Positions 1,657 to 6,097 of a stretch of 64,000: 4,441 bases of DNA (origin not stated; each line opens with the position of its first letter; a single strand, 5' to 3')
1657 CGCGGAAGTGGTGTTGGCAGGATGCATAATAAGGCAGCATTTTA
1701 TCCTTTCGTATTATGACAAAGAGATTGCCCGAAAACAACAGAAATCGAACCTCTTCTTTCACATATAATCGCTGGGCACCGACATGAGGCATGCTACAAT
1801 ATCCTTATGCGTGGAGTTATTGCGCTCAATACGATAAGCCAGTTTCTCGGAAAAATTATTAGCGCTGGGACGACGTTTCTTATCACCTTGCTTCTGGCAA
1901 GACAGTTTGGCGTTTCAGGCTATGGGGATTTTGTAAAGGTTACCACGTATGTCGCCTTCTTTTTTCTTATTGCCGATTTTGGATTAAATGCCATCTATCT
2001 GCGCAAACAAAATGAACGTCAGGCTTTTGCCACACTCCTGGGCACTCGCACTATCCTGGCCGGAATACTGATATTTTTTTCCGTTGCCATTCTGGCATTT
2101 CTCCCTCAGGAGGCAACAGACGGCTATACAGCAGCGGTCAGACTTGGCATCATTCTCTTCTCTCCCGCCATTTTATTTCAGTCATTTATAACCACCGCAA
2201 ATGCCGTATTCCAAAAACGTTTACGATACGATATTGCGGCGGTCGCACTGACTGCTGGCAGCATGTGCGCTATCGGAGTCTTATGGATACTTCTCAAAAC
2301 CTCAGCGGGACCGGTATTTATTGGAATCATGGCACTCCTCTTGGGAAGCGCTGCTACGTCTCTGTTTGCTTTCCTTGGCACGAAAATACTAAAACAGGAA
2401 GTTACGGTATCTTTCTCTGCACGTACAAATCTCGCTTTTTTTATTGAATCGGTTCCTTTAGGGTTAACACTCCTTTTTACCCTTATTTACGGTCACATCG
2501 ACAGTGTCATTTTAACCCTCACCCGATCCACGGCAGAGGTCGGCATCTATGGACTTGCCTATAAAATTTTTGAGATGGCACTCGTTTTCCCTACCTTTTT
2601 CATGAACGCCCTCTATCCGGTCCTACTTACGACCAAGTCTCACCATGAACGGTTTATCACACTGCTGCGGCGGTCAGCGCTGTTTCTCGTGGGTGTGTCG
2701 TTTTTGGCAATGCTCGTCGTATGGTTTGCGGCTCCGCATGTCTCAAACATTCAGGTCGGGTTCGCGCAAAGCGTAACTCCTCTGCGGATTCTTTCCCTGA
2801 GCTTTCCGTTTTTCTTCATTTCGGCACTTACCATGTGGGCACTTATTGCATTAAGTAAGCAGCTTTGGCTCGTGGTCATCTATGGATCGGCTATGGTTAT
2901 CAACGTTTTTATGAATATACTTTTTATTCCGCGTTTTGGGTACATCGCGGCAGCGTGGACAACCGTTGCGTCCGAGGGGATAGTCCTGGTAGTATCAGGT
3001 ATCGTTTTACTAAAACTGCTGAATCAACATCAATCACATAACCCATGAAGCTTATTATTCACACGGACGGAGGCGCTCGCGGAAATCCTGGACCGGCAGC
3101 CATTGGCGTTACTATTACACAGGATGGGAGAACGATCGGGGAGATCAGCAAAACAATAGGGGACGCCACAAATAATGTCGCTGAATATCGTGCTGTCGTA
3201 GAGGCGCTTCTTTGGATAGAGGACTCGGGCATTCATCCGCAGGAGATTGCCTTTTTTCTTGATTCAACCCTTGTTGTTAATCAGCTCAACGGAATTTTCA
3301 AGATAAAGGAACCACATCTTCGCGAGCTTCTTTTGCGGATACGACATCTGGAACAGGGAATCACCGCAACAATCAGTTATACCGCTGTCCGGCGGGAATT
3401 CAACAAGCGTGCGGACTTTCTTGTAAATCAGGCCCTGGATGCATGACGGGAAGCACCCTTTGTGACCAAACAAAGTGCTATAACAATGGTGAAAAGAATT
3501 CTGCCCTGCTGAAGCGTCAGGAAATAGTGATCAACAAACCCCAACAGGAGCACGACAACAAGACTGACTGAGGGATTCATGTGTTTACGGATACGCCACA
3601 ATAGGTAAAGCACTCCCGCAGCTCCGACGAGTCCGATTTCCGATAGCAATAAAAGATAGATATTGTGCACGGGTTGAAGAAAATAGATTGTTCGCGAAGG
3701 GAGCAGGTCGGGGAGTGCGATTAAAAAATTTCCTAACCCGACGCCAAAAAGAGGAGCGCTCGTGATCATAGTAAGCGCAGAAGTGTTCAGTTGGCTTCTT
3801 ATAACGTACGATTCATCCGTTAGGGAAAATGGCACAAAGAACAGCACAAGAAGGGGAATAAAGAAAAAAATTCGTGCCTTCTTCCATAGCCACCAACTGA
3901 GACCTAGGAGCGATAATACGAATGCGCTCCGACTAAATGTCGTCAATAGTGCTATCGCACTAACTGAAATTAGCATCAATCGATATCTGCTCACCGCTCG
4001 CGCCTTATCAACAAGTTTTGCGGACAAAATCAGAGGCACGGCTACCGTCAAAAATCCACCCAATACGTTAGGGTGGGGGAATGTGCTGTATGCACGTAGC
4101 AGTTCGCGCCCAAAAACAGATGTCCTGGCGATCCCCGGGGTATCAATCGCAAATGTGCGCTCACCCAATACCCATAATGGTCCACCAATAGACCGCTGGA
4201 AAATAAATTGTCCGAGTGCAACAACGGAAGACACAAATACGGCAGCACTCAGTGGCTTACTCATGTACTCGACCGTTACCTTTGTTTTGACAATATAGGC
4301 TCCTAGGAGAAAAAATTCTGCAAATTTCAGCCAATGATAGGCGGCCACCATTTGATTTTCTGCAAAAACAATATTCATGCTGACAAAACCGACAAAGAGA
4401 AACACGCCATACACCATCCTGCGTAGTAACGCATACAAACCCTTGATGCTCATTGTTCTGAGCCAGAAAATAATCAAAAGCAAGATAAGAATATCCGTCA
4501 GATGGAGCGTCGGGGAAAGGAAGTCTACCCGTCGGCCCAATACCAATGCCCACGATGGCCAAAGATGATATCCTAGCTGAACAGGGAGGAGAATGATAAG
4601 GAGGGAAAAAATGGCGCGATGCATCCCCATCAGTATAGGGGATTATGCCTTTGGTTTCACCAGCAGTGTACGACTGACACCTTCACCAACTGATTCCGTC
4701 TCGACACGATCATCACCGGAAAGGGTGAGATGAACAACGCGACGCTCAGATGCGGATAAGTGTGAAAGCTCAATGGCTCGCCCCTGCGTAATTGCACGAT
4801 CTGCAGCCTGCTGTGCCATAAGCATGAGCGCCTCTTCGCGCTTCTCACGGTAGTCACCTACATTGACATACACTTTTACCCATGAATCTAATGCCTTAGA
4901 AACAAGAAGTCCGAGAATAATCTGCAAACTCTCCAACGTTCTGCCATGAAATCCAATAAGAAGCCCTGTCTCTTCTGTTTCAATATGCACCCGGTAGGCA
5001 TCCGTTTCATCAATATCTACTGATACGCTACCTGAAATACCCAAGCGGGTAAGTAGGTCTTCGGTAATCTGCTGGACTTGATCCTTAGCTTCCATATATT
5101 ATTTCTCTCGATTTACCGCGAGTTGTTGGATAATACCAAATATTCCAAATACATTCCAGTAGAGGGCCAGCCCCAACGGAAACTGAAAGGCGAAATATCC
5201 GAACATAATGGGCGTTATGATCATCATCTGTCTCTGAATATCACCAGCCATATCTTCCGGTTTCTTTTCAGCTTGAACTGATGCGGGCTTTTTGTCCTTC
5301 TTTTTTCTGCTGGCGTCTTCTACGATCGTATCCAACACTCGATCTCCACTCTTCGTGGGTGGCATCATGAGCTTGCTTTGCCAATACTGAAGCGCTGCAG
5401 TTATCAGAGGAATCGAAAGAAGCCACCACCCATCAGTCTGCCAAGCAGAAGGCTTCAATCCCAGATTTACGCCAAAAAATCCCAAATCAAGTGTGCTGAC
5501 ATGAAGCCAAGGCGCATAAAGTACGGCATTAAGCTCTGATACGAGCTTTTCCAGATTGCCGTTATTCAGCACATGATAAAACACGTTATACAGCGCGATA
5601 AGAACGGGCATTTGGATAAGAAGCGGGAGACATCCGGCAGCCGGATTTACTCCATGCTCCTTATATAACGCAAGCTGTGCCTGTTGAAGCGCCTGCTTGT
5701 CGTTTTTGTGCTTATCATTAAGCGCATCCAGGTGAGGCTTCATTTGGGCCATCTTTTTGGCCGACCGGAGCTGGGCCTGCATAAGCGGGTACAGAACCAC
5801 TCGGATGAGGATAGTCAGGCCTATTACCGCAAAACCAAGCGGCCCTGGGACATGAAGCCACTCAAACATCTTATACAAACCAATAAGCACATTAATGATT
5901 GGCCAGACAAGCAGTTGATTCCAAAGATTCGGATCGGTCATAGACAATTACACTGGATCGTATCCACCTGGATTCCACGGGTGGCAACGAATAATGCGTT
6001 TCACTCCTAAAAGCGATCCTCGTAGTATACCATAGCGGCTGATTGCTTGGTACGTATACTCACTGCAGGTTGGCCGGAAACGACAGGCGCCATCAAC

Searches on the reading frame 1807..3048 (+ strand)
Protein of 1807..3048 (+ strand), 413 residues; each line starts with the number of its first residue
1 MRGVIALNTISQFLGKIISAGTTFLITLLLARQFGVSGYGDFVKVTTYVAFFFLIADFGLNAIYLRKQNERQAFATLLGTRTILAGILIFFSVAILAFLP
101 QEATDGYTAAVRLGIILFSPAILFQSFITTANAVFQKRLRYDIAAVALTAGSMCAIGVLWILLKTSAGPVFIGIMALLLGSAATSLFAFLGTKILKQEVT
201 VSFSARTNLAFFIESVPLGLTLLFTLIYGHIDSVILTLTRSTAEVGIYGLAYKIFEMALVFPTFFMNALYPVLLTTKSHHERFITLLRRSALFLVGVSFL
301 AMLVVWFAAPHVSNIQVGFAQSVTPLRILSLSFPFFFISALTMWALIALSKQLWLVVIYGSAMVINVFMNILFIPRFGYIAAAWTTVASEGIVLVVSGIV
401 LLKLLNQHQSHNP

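Call 6: search_protein_families(library=pfam, proteins=[window:1807-3048:+], max_evalue=0.001)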
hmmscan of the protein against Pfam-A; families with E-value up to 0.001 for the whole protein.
window:1807-3048:+ (413 aa): 2 families
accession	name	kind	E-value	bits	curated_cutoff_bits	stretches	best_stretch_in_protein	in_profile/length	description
PF01943.22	Polysacc_synt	-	6.2e-17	62.3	28.2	1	8-273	4-270/274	Polysaccharide biosynthesis protein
PF13440.11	Polysacc_synt_3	-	1.4e-07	31.5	23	1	29-289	1-256/293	Polysaccharide biosynthesis protein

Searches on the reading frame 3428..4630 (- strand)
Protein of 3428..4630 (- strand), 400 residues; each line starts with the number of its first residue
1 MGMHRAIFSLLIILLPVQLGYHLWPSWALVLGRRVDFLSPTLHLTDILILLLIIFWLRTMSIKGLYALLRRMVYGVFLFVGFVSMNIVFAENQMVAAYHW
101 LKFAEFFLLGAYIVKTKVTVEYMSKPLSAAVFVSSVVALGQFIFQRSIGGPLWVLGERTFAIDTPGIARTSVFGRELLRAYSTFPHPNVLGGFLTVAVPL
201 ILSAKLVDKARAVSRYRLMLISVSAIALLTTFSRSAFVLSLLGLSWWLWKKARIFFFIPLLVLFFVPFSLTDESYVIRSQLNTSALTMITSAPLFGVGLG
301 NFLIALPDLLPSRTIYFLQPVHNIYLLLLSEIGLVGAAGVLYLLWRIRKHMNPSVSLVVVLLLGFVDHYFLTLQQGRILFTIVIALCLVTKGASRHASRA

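Call 6: search_protein_families(library=pfam, proteins=[window:3428-4630:-], max_evalue=0.001)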
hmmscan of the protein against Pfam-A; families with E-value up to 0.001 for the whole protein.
window:3428-4630:- (400 aa): 1 family
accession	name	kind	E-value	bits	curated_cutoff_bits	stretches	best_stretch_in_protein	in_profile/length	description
PF04932.20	Wzy_C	-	1.6e-11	44.7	31.7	1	222-340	4-148/149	O-Antigen ligase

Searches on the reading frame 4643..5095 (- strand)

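Call 6: search_protein_families(library=pfam, proteins=[window:4643-5095:-], max_evalue=0.001)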
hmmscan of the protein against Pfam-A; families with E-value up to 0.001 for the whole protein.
window:4643-5095:- (150 aa): 3 families
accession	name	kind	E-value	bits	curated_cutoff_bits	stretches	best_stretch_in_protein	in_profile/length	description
PF01424.28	R3H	-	9.8e-12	45.2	26.8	1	89-148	2-60/60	R3H domain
PF13083.13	KH_KhpA-B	-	5.3e-11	42.7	32.1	1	12-70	5-67/73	KhpA/KhpB, KH domain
PF07650.23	KH_2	-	0.00027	21.2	22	1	23-77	15-70/78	KH domain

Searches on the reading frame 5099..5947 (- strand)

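Call 6: search_protein_families(library=pfam, proteins=[window:5099-5947:-], max_evalue=0.001)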
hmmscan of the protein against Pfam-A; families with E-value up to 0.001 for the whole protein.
window:5099-5947:- (282 aa): 1 family
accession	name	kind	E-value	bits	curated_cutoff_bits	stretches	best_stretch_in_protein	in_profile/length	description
PF02096.25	60KD_IMP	-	2.4e-51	174.4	35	1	38-280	2-163/163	60Kd inner membrane protein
